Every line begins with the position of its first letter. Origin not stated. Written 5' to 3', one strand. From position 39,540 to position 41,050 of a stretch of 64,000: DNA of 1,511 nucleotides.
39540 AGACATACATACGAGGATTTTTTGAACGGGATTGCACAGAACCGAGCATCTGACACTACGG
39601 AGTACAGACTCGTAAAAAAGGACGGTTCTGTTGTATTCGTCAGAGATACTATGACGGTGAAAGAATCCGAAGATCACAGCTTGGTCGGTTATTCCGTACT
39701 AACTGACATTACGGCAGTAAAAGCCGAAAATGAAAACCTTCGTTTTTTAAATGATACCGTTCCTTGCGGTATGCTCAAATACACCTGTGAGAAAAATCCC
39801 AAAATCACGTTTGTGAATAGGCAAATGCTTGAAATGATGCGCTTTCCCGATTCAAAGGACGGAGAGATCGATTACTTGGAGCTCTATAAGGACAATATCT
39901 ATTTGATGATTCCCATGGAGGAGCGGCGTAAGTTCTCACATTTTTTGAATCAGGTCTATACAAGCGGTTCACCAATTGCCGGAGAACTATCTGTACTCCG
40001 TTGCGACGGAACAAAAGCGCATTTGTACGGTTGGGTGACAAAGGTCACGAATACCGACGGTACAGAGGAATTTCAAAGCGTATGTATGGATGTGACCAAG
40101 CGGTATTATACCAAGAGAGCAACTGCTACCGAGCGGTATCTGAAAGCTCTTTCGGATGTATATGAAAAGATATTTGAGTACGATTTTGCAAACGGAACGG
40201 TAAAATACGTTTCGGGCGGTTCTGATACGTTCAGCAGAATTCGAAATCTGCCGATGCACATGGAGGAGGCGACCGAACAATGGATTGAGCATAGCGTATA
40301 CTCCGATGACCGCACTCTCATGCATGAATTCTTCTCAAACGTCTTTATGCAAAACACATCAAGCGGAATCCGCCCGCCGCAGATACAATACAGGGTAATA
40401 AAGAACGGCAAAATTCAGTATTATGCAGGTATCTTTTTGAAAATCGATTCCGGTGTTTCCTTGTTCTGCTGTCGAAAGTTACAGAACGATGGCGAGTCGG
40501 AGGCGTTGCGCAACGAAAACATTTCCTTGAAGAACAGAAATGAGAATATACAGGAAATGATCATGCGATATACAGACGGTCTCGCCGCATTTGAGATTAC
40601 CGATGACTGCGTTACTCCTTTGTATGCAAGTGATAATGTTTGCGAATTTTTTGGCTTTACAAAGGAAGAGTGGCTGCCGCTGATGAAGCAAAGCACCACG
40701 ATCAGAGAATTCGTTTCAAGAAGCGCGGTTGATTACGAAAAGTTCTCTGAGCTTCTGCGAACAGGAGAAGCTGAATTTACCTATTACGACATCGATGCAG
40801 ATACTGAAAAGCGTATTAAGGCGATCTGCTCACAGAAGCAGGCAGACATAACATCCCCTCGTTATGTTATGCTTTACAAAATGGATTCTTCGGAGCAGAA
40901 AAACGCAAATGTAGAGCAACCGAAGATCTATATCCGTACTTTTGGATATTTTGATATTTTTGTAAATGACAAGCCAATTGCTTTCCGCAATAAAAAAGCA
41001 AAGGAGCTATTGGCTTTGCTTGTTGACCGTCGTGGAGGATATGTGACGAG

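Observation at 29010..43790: GC-shifted block: fabH-less FAS II operon extended by an acyl-CoA synthetase and followed by a PAS-SARP regulator, thioesterase and MATE exporter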

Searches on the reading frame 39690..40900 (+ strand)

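Call 20: search_protein_families(library=pfam, max_evalue=10, proteins=[window:39690-40900:+])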
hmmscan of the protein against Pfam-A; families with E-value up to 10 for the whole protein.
window:39690-40900:+ (403 aa): 5 families
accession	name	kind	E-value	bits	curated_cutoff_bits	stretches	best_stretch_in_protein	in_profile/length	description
PF13426.13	PAS_9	-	1.1e-06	29.2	27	2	26-136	2-102/103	PAS domain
PF00989.32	PAS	-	0.0011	19.3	22.6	1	67-135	43-113/113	PAS fold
PF08447.18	PAS_3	-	0.011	16.4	25.6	1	311-360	2-50/89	PAS fold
PF13188.13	PAS_8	-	0.02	15.2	21.8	1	22-58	8-44/65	PAS domain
PF07989.16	Cnn_1N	-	0.087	13.5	28.5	1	267-298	35-66/74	Centrosomin N-terminal motif 1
